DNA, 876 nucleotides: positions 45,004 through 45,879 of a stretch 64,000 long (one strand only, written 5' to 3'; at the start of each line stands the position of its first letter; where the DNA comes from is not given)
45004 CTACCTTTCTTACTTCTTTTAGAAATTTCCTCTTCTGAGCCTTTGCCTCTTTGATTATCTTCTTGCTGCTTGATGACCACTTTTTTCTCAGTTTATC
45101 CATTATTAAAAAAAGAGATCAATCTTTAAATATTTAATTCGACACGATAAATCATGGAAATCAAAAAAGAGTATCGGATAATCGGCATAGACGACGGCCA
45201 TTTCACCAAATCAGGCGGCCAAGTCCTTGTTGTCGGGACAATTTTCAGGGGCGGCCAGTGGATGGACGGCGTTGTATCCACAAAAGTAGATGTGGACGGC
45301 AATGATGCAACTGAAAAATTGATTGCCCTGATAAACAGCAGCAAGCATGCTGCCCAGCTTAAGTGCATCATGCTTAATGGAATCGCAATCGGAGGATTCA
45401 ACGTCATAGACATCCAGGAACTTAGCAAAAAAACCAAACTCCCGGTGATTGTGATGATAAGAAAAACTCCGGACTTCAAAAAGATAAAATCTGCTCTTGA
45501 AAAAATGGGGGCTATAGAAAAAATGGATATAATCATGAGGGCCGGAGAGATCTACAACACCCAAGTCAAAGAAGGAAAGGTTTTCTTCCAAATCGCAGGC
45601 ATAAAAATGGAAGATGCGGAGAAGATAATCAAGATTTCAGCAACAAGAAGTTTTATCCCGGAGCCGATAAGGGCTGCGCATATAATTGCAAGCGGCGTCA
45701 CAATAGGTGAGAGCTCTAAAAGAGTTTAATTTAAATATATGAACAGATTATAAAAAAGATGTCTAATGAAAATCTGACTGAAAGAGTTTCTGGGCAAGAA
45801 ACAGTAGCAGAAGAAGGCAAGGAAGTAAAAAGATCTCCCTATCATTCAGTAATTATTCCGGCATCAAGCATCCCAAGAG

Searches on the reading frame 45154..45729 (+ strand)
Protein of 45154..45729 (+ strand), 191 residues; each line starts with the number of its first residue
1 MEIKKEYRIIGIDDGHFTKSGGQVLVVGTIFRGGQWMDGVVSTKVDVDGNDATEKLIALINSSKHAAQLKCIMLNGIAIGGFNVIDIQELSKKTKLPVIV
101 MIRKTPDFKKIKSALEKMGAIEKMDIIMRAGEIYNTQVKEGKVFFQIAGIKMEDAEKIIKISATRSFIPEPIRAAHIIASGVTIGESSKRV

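Call 25: search_protein_families(library=pfam, proteins=[window:45154-45729:+], max_evalue=0.00001)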
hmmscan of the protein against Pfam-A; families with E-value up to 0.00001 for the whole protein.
window:45154-45729:+ (191 aa): 1 family
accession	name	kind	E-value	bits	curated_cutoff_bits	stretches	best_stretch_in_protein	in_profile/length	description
PF01949.23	Endo_dU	-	1.9e-59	200.6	32.7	1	6-182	2-181/182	Endonuclease dU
